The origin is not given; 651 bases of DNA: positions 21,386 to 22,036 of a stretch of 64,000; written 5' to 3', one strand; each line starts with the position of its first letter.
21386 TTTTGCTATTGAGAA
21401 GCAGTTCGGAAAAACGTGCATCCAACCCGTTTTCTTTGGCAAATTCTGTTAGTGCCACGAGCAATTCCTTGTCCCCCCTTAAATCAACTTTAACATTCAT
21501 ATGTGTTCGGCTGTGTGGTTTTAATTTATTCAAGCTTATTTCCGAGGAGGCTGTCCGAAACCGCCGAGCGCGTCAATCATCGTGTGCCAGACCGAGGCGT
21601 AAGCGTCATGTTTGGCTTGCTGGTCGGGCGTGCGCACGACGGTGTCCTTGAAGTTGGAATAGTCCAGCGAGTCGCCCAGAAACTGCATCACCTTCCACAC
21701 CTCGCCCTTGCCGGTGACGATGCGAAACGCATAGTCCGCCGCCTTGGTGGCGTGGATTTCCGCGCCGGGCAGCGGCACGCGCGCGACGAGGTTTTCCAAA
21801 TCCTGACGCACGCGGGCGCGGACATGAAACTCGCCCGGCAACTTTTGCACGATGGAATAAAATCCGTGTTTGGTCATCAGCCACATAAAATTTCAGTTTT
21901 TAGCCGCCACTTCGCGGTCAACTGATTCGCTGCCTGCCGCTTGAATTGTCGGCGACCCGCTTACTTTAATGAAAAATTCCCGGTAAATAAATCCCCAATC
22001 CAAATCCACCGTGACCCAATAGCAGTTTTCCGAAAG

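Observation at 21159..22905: Four tightly packed co-oriented genes of unknown function upstream of the GIY-YIG gene: candidate uncharacterised conflict module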

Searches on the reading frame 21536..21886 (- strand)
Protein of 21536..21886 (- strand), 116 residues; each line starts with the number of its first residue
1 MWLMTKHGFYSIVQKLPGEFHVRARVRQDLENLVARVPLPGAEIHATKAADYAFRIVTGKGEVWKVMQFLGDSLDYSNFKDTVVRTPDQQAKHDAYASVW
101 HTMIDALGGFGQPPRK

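Call 3: search_protein_families(library=pfam, proteins=[window:21536-21886:-], max_evalue=1)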
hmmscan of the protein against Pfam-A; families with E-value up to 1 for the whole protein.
window:21536-21886:- (116 aa): 1 family
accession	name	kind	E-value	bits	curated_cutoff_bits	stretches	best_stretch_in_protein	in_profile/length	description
PF02498.22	Bro-N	-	0.13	13.4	25.6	0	54-90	2-39/96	BRO family, N-terminal domain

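Call 4: search_protein_families(library=padloc, proteins=[window:21536-21886:-], max_evalue=1)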
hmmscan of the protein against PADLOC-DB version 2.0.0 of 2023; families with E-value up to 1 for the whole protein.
window:21536-21886:- (116 aa): 0 families

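Call 5: search_protein_families(library=ncbifam, proteins=[window:21536-21886:-], max_evalue=1)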
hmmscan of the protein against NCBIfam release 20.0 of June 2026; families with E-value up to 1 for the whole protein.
window:21536-21886:- (116 aa): 0 families

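Call 6: search_protein_families(library=phrogs, proteins=[window:21536-21886:-], max_evalue=1)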
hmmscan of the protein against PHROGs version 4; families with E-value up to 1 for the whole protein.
window:21536-21886:- (116 aa): 2 families
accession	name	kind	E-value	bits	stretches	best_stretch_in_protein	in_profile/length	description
phrog_2899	-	transcription regulation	0.036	14.7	1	55-104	19-61/263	anti-repressor Ant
phrog_33026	-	unknown function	0.31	12.4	1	31-83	12-63/88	-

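Call 7: find_homologous_proteins(query=window:21536-21886:-)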
Query window:21536-21886:- (116 aa): 315 proteins with E <= 0.001 among 323 candidates; the best 120 are listed.
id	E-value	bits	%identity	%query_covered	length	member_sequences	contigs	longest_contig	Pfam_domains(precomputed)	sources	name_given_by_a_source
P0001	5.5e-65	235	89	100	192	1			-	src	-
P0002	1.7e-63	230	89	97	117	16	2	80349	-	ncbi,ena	-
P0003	5.8e-63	228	89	100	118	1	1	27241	-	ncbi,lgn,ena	-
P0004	3.7e-62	226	87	100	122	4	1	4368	-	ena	-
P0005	7.4e-61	222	84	99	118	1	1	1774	-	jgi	-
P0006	1.4e-59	217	86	97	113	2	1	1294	-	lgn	-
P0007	1.1e-58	215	85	97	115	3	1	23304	-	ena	-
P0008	3.0e-58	213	81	100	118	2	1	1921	-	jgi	jgi:hypothetical protein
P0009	3.8e-58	213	84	97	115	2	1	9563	-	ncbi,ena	ncbi:MAG: hypothetical protein WCS99_12265 [Limisphaerales bacterium]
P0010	4.2e-58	213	82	100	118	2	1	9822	-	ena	-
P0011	6.5e-58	212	81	100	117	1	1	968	-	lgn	-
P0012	5.0e-57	209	77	100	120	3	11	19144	-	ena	-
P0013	1.5e-56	208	76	100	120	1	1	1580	-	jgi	jgi:hypothetical protein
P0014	2.1e-56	207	83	96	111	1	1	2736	-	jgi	jgi:hypothetical protein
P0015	6.9e-56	206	80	97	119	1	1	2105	-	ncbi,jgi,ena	jgi:hypothetical protein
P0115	3.5e-34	136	59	97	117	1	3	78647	-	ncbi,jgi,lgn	-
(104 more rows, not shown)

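Call 9: find_encoding_contigs(protein=P0003, flank=10000, max_places=3)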
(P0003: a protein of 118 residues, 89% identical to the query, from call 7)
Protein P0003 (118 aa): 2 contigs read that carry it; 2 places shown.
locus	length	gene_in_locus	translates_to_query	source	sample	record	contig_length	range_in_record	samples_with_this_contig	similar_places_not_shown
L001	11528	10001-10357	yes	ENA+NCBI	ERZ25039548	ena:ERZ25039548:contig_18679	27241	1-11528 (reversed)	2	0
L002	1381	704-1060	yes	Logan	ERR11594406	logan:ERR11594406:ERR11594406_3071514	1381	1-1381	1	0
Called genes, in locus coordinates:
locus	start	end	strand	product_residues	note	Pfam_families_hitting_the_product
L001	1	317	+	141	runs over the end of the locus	PF02566:OsmC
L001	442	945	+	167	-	-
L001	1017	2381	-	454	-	-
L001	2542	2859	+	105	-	-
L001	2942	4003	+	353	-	PF00270:DEAD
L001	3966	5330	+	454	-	PF21010:HA2_C (weak)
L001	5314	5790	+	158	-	PF08482:HrpB_C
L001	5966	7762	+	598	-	PF13620:CarboxypepD_reg (weak), PF13715:CarbopepD_reg_2 (faint)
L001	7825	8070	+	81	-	-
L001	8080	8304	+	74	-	-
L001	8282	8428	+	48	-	-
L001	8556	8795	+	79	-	-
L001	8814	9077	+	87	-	PF21748:UPF0150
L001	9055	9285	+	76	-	-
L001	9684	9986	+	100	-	-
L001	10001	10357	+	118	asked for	-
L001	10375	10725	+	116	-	-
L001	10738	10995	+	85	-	PF05066:HARE-HTH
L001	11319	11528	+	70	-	?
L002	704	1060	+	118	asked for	-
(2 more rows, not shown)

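Call 10: find_encoding_contigs(protein=P0002, flank=10000, max_places=3)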
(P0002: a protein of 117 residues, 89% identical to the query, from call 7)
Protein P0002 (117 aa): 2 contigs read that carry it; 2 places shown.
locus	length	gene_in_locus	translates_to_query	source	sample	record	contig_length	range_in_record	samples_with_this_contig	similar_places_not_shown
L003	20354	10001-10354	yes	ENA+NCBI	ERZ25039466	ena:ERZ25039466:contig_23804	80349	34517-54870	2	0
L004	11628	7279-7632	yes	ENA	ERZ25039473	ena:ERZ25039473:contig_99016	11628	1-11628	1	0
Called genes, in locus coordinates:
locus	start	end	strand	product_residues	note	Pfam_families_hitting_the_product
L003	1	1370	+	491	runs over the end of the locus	PF17128:DUF5107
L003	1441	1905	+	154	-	PF13428:TPR_14 (faint), PF13431:TPR_17 (faint), PF14559:TPR_19 (faint), PF07719:TPR_2 (faint), PF13181:TPR_8 (faint), PF13424:TPR_12 (weak), PF00515:TPR_1 (faint), PF13432:TPR_16 (weak), +2 more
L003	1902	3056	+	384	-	PF13428:TPR_14 (faint), PF13431:TPR_17 (faint), PF00515:TPR_1 (faint), PF07719:TPR_2 (faint), PF13414:TPR_11 (faint)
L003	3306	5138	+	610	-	-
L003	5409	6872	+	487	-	PF01120:Alpha_L_fucos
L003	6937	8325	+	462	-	PF01120:Alpha_L_fucos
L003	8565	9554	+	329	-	-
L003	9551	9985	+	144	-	-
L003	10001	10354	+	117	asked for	-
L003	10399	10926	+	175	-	PF09504:RE_Bsp6I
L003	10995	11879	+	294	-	-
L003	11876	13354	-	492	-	PF11074:DUF2779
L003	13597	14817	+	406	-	PF04616:Glyco_hydro_43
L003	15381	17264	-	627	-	PF01301:Glyco_hydro_35 (weak), PF02449:Glyco_hydro_42, PF18120:DUF5597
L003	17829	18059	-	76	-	-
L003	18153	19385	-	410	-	PF01261:AP_endonuc_2 (weak)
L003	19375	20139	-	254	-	-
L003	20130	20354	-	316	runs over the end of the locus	-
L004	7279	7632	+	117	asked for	-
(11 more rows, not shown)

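Call 11: find_encoding_contigs(protein=P0115, flank=10000, max_places=3)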
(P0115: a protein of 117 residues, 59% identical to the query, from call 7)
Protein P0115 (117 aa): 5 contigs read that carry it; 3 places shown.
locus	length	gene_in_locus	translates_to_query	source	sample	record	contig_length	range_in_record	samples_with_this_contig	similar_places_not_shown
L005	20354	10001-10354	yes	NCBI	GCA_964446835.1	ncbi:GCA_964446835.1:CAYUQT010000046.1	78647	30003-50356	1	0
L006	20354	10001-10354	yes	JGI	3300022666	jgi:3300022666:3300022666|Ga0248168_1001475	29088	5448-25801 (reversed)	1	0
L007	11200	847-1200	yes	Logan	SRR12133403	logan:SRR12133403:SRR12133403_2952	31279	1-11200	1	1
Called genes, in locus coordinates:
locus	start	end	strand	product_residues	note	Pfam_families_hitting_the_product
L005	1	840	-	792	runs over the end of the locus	-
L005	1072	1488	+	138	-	PF00392:GntR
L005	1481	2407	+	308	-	PF00005:ABC_tran, PF13304:AAA_21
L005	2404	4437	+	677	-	PF12730:ABC2_membrane_4 (weak)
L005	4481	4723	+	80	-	-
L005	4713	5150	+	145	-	PF01850:PIN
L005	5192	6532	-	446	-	PF07690:MFS_1, PF00083:Sugar_tr, PF07690:MFS_1 (weak)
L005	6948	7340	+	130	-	PF01850:PIN (weak)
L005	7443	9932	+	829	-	PF02638:GHL10, PF13200:DUF4015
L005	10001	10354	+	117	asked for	-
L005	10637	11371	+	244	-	-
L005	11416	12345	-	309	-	PF00701:DHDPS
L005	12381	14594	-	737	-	PF14307:Glyco_tran_WbsX, PF13385:Laminin_G_3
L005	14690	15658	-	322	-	PF10282:Lactonase (faint), PF16819:DUF5074 (faint), PF23381:Beta-prop_IFT122_1st (weak), PF25174:Beta-prop_THOC3, PF24814:WD40_Prp19, PF02239:Cytochrom_D1 (weak), PF21783:YNCE (weak), PF02239:Cytochrom_D1, +6 more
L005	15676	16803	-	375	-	PF24316:Tli3 (faint), PF13859:BNR_3 (weak), PF02012:BNR (faint), PF13088:BNR_2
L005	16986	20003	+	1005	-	PF02837:Glyco_hydro_2_N, PF13364:BetaGal_ABD2 (faint), PF22666:Glyco_hydro_2_N2, PF00703:Glyco_hydro_2, PF02836:Glyco_hydro_2_C, PF16353:LacZ_4, PF02929:Bgal_small_N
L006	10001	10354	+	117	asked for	-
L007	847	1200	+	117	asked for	-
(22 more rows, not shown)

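Call 16: find_related_loci(query=A1, collection=genome_contigs, flank=8000)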
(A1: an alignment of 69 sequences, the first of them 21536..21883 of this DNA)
Query A1 (115 aa) in genome_contigs; peptide patterns used: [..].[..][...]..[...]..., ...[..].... (x = any residue, [..] = any of these).
112 stretches matched a pattern; 89 encode a relative of the query (tblastn E <= 1e-3); the best 80 are kept; 80 distinct loci.
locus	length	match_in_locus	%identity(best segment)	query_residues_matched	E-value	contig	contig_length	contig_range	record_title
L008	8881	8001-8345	90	1-115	9e-71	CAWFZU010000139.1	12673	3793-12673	MAG: uncultured Acidobacteriaceae bacterium isolate MFD05379.bin.2.13 genome assembly, contig: contig_26562, whole genom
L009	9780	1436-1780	90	1-115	6e-70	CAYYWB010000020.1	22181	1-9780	MAG TPA_asm: uncultured Bifidobacteriaceae bacterium isolate binchicken_co3_427 genome assembly, contig: NODE_7419_lengt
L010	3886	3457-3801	89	1-115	4e-69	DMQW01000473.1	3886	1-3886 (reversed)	MAG TPA_asm: Limisphaerales bacterium isolate UBA11358 contig_7384, whole genome shotgun sequence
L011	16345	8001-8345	89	1-115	8e-69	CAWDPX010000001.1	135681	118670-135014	MAG: uncultured Verrucomicrobiae bacterium isolate MFD01689.bin.2.14 genome assembly, contig: contig_10868, whole genome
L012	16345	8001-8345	87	1-115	6e-67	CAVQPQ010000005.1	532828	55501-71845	MAG: uncultured Verrucomicrobiae bacterium isolate MFD01231.bin.1.54 genome assembly, contig: contig_4026, whole genome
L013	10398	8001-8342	86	1-114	3e-66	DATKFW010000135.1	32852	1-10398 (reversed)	MAG TPA_asm: Candidatus Baltobacteraceae bacterium isolate SMAG_U14535 k141_310056, whole genome shotgun sequence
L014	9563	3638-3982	84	1-115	4e-65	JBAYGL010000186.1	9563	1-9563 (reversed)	MAG: Limisphaerales bacterium isolate SO_2016_GW1_124 scaffold13198_OW334_2016, whole genome shotgun sequence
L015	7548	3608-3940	71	1-114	2e-48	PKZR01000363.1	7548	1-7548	MAG: Limisphaerales bacterium isolate bog_1421 73.20111000_S3M.12_contig_12790, whole genome shotgun sequence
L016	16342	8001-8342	60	1-114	7e-47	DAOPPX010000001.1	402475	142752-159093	MAG TPA_asm: Verrucomicrobiota bacterium isolate AMR_MDS_1537 NODE_13_length_402475_cov_39.320126, whole genome shotgun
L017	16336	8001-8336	58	1-114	1e-41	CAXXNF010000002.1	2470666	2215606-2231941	MAG: Syntrophales bacterium isolate 28f6f31c-1abc-45c3-9ff4-d3034646c4f0 genome assembly, contig: contig_2, whole genome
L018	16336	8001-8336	60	1-114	9e-43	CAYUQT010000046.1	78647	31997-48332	MAG TPA_asm: uncultured Planctomycetales bacterium isolate binchicken_co66_175 genome assembly, contig: NODE_600_length_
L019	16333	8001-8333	58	1-113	9e-41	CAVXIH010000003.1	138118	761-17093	MAG: uncultured Acidobacteriota bacterium isolate MFD02979.bin.2.93 genome assembly, contig: contig_20956, whole genome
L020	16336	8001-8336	58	1-114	3e-39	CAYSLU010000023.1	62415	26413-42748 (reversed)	MAG TPA_asm: uncultured Verrucomicrobiota bacterium isolate SRP272421_co4_691 genome assembly, contig: NODE_674_length_6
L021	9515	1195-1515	59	1-109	2e-39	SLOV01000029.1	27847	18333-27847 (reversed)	MAG: Kiritimatiellae bacterium isolate CSSed165cm_47 CSSed16-5cm-3028, whole genome shotgun sequence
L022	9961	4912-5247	54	1-114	2e-39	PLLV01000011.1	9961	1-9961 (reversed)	MAG: Syntrophaceae bacterium isolate fen_1168 73.20120800_E3S.49_contig_10097, whole genome shotgun sequence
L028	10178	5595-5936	54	1-112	6e-35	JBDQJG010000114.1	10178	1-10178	MAG: Verrucomicrobiales bacterium isolate SFB_27D_19Dec05_100_40 k141_1003057_length_10178_cov_33.0000, whole genome sho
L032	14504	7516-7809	57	1-99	2e-32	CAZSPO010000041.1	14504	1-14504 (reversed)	MAG TPA_asm: uncultured Chthoniobacterales bacterium isolate SRP141376_co3_36 genome assembly, contig: NODE_11447_length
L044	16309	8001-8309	50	1-102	7e-26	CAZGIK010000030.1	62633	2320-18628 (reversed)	MAG TPA_asm: uncultured Verrucomicrobiota bacterium isolate SRP319275_co3_32 genome assembly, contig: NODE_627_length_62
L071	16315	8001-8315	40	1-102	4e-15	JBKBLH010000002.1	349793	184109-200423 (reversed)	MAG: Reyranella sp. isolate 21H_026.bin.69 NODE_41_length_349793_cov_5.200545, whole genome shotgun sequence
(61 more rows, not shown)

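Call 17: search_solved_structures(query=A1, max_evalue=10)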
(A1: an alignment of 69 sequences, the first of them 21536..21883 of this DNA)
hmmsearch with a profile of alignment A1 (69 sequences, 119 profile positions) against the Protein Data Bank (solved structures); distinct sequences matched with E-value up to 10: 9.
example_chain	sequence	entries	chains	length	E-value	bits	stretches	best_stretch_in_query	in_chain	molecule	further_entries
9wms_s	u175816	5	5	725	0.15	15.4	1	42-93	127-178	Histone-lysine N-methyltransferase, H3 lysine-36 specific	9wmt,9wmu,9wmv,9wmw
7ea8_L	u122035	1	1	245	0.69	13.2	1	38-94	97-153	Histone-lysine N-methyltransferase SETD2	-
6j9j_A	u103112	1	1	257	0.76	13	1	38-94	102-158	Histone-lysine N-methyltransferase SETD2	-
4fmu_A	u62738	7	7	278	0.86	12.9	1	38-94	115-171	Histone-lysine N-methyltransferase SETD2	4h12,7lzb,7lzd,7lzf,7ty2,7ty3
5jjy_A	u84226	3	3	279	0.87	12.9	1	38-94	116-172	Histone-lysine N-methyltransferase SETD2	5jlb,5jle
9g4a_A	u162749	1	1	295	0.95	12.7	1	38-94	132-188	Histone-lysine N-methyltransferase SETD2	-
5lss_A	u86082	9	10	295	0.95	12.7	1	38-94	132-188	Histone-lysine N-methyltransferase SETD2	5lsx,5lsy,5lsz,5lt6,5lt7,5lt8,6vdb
5v21_A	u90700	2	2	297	0.96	12.7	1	38-94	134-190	Histone-lysine N-methyltransferase SETD2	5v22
8rzu_A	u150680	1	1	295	1.3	12.3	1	38-92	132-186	Histone-lysine N-methyltransferase SETD2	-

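Call 21: predict_structure(alignment_id=A1)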
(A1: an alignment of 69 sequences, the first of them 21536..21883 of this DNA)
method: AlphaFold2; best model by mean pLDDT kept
length: 115 residues; sequences in the alignment: 69
mean_pLDDT: 87.6   pTM: 0.75
mean pLDDT of the five models: 87.6, 87.4, 87.2, 86.9, 84.4
residues with pLDDT >= 90: 56; 70-90: 51; 50-70: 8; < 50: 0
segments of 3 or more residues with pLDDT < 50: none
pLDDT, mean of each block of 10 residues (from residue 1): 87 96 95 91 91 95 94 69 82 82 84 82
secondary structure, 60 per line:
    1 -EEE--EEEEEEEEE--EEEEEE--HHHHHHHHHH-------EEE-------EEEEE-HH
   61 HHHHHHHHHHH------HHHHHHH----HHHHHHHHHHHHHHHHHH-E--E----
elements in order: E2-4 E7-15 E18-23 H26-35 E43-45 E53-57 H59-71 H78-84 H89-106

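Call 24: fold_search(model_id=the predicted structure, library=pdb)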
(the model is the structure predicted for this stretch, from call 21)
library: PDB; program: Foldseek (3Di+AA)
matches with E <= 10: 845; with E <= 0.001: 0
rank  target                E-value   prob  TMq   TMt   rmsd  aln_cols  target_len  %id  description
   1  3c1n_B                1.3e-01  0.63  0.31  0.10   4.5        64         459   12  Crystal Structure of Allosteric Inhibition Threonine-sensitive Aspartokinase from Methanococcus jannaschii with L-thre (released 2008-03-25)
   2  3c1m_C                1.6e-01  0.60  0.33  0.10   4.4        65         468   12  Cyrstal Structure of threonine-sensitive aspartokinase from Methanococcus jannaschii with MgAMP-PNP and L-aspartate (released 2008-03-25)
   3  5v75_B                1.6e-01  0.47  0.29  0.19   6.8        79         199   16  Structure of Haliangium ochraceum BMC-T HO-5816 (released 2017-06-21)
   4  9q7z_D                1.9e-01  0.20  0.29  0.15  12.8       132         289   14  One of a series of engineered variants of I-OnuI meganuclease targeting altered DNA target sequence (released 2025-09-10)
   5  3c1n_D                2.1e-01  0.51  0.31  0.10   4.6        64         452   12  Crystal Structure of Allosteric Inhibition Threonine-sensitive Aspartokinase from Methanococcus jannaschii with L-thre (released 2008-03-25)
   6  4efj_A                2.3e-01  0.33  0.33  0.17  12.2       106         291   16  Crystal structure of I-GzeII LAGLIDADG homing endonuclease in complex with DNA target site (released 2012-05-02)
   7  2qnd_A                2.3e-01  0.23  0.28  0.25   7.5        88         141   12  Crystal Structure of the KH1-KH2 domains from human Fragile X Mental Retardation Protein (released 2007-11-06)
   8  8xmi_D                2.5e-01  0.47  0.30  0.19   6.6        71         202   15  Potassium transporter KtrAB from Bacillus subtilis in ATP-bound state with addition of EDTA and EGTA, C1 symmetry (released 2024-04-03)
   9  1zhv                  2.5e-01  0.38  0.31  0.27   7.9        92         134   13  X-ray Crystal Structure Protein Atu0741 from Agobacterium tumefaciens. Northeast Structural Genomics Consortium Target A (released 2005-05-10)
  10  1zzj_A                2.5e-01  0.18  0.25  0.34   8.8        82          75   11  Structure of the third KH domain of hnRNP K in complex with 15-mer ssDNA (released 2005-08-09)
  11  5thg_D                2.7e-01  0.28  0.33  0.16  12.4       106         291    8  Engineered variant of I-OnuI meganuclease targeting the HIV CCR5 gene; harbors 43 point mutations relative to wild-typ (released 2017-05-03)
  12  5t2h_A                2.7e-01  0.16  0.29  0.14  12.7       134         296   15  Engineered variant of I-OnuI meganuclease targeting the Human TCRa gene; harbors 43 point mutations relative to wild-t (released 2017-05-03)
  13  5v75_A                2.8e-01  0.30  0.27  0.18   6.8        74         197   16  Structure of Haliangium ochraceum BMC-T HO-5816 (released 2017-06-21)
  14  9a6a_B                3.4e-01  0.16  0.30  0.10   9.7       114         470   17  Integrative model of GLPD-PTTBC by crosslinking MS and deep learning (released 2024-09-18)
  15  3c1m_D                3.7e-01  0.41  0.31  0.10   4.5        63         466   11  Cyrstal Structure of threonine-sensitive aspartokinase from Methanococcus jannaschii with MgAMP-PNP and L-aspartate (released 2008-03-25)
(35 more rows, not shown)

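Call 40: search_protein_representatives(alignment_id=A1)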
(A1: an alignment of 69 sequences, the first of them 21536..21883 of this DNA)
Query: 69 sequences, 119 profile positions. Proteins with E-value up to 0.001 (for the whole library): 5936; up to 1e-10: 2695; up to 1e-30: 21. The best 150 are listed.
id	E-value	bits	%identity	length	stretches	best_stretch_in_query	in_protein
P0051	3.3e-52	191.7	-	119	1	1-118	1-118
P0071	8.5e-52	190.4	-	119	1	1-117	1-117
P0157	8.1e-38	145.3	-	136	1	1-116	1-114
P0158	1.1e-37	144.9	-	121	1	1-117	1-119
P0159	4.6e-37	142.9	-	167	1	1-115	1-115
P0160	6.4e-37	142.4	-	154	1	1-116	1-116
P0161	8.9e-37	141.9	-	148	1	1-114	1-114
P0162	1.4e-34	134.9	-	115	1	1-108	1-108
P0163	5.3e-34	133.0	-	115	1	1-78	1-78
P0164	1.2e-33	131.8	-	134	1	11-115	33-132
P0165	2.8e-33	130.6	-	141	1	1-109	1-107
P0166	6.2e-33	129.5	-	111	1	1-105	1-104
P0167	1.2e-32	128.6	-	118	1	1-109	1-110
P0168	1.3e-32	128.5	-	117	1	1-104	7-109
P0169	2.4e-32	127.7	-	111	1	1-106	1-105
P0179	7.4e-30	119.6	-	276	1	1-104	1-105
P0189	8.9e-29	116.1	-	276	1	4-106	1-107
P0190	9.5e-29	116.0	-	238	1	1-116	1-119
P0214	2.1e-26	108.5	-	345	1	1-105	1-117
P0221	2.5e-26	108.2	-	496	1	1-105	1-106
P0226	3.3e-26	107.9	-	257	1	1-114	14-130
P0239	9.4e-26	106.4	-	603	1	1-105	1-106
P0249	1.7e-25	105.5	-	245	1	1-104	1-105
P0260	3.6e-25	104.5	-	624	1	1-103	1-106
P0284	1.8e-24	102.3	-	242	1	1-106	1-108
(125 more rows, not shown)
